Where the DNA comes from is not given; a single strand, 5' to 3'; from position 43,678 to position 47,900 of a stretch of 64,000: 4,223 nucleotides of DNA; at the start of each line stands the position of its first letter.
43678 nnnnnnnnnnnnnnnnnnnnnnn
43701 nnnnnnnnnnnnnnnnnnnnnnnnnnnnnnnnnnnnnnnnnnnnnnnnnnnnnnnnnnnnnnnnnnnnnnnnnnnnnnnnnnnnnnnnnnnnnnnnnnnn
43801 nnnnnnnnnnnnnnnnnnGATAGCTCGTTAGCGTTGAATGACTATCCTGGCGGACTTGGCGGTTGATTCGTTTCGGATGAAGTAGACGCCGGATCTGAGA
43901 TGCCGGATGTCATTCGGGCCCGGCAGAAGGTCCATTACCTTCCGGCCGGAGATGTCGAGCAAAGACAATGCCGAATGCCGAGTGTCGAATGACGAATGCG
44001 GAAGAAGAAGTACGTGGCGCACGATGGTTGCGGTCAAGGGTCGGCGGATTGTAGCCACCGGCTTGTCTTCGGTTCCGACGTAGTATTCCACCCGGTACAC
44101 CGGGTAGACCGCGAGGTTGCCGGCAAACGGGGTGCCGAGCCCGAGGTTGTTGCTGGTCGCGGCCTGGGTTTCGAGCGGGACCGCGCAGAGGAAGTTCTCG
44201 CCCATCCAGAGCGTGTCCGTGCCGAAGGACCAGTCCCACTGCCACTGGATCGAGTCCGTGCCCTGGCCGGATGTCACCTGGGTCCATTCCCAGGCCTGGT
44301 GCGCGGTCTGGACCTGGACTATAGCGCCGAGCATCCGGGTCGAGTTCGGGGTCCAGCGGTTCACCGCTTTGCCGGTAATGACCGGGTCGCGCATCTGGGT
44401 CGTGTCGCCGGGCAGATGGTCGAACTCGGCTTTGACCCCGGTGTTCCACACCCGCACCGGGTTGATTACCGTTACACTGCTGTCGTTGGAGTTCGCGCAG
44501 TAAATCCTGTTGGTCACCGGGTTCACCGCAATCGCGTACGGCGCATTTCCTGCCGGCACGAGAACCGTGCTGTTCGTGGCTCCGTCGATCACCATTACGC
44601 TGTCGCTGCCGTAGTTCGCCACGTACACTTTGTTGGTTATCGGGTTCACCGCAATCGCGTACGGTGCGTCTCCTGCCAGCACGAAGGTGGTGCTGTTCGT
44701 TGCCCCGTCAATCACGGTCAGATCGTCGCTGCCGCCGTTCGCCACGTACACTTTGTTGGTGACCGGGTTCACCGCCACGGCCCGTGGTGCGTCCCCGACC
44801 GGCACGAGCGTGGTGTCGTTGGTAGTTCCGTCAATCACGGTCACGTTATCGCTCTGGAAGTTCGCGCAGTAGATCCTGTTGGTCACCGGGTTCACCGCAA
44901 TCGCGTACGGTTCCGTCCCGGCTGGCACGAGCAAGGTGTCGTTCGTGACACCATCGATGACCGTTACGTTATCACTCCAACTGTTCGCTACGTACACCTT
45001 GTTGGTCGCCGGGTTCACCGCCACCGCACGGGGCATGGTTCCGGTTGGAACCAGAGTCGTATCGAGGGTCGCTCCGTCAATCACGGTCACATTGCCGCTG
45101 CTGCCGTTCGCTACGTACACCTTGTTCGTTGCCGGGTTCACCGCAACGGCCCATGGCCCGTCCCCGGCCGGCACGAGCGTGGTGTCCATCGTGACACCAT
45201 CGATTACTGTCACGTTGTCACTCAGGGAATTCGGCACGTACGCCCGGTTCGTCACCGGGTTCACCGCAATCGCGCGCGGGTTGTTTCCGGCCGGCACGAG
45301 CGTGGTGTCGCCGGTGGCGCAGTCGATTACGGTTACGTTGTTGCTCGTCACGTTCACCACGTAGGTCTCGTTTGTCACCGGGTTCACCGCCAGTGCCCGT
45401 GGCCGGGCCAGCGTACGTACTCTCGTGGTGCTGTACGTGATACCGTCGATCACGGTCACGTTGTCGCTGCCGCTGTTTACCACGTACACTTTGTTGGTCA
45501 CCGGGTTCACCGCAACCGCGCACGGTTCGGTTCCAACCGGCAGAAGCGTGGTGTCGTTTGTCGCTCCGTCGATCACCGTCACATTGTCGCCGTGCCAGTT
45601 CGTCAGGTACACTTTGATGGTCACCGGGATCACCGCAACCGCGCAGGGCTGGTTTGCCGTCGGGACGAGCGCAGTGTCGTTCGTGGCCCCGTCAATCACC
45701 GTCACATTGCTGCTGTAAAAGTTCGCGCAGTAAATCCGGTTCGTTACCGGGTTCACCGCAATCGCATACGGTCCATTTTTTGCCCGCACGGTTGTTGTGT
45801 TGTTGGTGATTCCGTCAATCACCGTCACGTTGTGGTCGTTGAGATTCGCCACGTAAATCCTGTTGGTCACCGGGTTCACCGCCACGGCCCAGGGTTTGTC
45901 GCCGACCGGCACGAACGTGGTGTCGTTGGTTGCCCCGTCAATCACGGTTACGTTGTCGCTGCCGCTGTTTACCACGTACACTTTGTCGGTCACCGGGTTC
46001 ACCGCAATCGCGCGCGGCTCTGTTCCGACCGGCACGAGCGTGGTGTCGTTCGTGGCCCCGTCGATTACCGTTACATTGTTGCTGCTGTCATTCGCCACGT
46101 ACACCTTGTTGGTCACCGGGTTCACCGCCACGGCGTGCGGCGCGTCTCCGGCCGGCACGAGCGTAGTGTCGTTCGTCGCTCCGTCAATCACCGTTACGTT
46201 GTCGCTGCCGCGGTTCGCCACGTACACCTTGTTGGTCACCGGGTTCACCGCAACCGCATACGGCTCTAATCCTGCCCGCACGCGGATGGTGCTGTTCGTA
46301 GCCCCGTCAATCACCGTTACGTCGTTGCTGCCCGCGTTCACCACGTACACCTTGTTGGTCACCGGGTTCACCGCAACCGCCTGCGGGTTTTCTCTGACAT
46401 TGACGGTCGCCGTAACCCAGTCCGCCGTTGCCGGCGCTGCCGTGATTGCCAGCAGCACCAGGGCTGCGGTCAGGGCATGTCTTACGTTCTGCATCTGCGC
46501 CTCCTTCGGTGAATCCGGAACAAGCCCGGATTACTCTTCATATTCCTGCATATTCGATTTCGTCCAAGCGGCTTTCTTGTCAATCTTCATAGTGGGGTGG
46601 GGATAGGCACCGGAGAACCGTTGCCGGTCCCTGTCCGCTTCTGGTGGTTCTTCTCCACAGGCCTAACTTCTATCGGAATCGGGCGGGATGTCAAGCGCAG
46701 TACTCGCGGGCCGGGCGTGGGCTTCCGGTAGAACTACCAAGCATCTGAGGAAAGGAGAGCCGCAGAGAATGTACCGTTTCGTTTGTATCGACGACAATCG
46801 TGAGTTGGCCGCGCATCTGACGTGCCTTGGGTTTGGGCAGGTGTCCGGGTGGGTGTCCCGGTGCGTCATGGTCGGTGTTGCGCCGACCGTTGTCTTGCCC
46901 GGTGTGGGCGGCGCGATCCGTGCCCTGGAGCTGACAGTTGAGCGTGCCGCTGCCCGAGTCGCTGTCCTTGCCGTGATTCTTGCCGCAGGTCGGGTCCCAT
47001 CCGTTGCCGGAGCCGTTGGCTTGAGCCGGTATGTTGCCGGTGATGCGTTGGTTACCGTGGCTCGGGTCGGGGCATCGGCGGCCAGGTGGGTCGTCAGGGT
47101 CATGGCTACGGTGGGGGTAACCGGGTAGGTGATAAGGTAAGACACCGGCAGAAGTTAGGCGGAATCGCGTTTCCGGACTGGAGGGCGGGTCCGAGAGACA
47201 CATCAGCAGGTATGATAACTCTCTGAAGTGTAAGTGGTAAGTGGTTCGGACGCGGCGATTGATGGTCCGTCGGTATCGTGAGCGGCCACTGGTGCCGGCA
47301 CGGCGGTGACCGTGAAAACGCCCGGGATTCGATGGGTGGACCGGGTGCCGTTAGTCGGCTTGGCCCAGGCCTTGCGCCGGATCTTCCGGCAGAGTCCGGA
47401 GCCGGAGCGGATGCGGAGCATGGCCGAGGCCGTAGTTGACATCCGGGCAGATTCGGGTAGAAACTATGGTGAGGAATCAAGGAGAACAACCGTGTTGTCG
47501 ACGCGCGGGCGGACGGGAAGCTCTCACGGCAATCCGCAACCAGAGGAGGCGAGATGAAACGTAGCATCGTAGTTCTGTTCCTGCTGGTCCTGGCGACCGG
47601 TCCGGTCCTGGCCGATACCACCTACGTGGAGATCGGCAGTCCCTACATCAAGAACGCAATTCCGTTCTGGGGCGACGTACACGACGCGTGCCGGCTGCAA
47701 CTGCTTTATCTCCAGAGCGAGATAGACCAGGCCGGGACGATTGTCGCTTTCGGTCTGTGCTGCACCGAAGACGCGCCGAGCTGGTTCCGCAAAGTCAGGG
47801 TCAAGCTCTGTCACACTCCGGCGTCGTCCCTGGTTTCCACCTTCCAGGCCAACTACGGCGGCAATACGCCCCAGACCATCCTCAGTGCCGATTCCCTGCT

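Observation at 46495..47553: ~1 kb region with strong G+T / C+A strand skew and no convincing coding frame between two T9SS genes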

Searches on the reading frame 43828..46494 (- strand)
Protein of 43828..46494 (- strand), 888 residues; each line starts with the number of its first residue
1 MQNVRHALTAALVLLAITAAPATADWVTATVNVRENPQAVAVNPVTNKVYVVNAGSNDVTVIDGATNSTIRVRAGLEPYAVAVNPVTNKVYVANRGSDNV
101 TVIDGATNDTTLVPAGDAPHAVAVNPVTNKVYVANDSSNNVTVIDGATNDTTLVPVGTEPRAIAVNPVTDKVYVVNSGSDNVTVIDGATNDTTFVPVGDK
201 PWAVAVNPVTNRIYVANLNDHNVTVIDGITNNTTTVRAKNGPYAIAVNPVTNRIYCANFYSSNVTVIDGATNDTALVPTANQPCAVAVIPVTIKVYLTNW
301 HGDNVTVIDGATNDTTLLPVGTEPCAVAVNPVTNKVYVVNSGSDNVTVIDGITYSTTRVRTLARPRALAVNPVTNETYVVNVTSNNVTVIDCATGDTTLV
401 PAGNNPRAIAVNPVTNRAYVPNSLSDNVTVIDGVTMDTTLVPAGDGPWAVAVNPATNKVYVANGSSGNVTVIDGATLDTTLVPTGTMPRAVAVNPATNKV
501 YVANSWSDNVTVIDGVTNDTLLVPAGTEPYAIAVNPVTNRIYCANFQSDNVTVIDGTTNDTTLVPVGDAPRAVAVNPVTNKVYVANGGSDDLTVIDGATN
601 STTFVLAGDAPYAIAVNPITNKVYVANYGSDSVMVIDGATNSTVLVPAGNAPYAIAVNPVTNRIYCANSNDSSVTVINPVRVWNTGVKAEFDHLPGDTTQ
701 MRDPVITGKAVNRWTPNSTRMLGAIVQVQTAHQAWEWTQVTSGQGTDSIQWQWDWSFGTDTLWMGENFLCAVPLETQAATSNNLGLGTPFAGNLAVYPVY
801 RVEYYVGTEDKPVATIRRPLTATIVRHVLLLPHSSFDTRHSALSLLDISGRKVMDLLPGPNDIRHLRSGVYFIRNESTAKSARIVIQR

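Call 7: search_protein_families(library=pfam, proteins=[window:43828-46494:-], max_evalue=1)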
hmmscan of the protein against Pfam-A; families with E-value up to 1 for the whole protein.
window:43828-46494:- (888 aa): 6 families
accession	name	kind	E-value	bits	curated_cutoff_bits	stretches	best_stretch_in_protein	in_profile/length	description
PF10282.15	Lactonase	-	4.3e-24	85.8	21.7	6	400-516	187-321/344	Lactonase, 7-bladed beta-propeller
PF21783.3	YNCE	-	8.1e-20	71.9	27.1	9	452-535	35-120/339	YNCE-like beta-propeller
PF24233.1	DUF7446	-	2.8e-10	40.3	24.1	1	204-222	4-22/70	Family of unknown function (DUF7446)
PF08922.17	DUF1905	-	8.8e-09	35.8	24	0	431-456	40-65/81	Domain of unknown function (DUF1905)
PF01436.27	NHL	-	5.8e-05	23.4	20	2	200-225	3-27/28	NHL repeat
PF01750.23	HycI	-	0.91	9.8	23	0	130-163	6-39/130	Hydrogenase maturation protease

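Call 43: find_encoding_contigs(protein=window:43828-46494:-, flank=4000, max_places=10)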
Protein window:43828-46494:- (888 aa): no gene with exactly this product is on record in the collection.

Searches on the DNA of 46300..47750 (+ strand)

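Call 6: search_rna_families(source=window, start=46300, end=47750, threshold=evalue, max_evalue=10, show_alignments=3)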
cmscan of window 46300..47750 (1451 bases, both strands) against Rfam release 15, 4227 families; matches with E-value up to 10: 3.
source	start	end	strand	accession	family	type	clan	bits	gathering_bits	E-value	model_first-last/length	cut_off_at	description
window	47012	47081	+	RF02024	mir-1180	Gene; miRNA;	-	19.1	49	5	1-68/68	no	mir-1180 microRNA precursor family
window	46835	46888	+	RF01518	pRNA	Gene;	-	18.6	34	1.2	19-78/90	no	NoRC associated RNA, pRNA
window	46420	46471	+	RF04131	mir-2032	Gene; miRNA;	-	17.3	100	4.8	1-77/77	no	mir-2032 microRNA precursor family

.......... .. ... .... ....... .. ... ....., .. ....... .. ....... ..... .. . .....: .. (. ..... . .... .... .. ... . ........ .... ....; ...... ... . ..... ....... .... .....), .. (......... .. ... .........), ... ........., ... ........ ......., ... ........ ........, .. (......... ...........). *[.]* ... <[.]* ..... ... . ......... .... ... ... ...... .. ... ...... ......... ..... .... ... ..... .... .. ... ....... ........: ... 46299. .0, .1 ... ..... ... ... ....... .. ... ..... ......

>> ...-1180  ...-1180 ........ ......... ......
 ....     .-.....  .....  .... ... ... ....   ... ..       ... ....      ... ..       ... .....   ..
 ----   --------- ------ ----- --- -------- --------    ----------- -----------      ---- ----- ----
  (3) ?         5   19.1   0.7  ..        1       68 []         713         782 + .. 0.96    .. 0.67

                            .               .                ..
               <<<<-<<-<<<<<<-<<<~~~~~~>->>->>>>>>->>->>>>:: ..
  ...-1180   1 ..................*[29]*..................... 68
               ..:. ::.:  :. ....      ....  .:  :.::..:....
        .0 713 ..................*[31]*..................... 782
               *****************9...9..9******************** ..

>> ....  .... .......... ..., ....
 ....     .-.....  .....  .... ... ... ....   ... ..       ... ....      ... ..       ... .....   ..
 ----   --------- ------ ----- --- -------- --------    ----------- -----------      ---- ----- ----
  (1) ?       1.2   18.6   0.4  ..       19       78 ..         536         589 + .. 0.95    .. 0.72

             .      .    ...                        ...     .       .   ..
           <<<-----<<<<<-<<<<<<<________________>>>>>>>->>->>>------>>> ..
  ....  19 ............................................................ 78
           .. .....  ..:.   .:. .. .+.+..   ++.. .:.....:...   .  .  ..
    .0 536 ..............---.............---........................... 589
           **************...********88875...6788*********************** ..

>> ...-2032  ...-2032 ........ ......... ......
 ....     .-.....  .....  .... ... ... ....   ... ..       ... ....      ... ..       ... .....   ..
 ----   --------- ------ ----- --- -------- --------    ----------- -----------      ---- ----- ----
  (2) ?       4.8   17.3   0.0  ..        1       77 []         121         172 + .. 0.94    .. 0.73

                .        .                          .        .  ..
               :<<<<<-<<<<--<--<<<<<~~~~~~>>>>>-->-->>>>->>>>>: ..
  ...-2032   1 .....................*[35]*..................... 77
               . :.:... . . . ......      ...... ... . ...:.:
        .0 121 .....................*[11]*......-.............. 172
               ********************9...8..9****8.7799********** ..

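Call 45: search_dna_similar(query=window:46600-47553:+, collection=plasmids, mode=distant, max_evalue=0.01, max_rows=10)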
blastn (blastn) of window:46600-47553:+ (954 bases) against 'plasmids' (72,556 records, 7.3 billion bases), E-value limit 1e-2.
No match.

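Call 46: search_dna_similar(query=window:46600-47553:+, collection=phages, mode=distant, max_evalue=0.01, max_rows=10)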
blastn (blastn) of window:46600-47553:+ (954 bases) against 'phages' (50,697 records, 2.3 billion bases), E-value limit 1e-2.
No match.
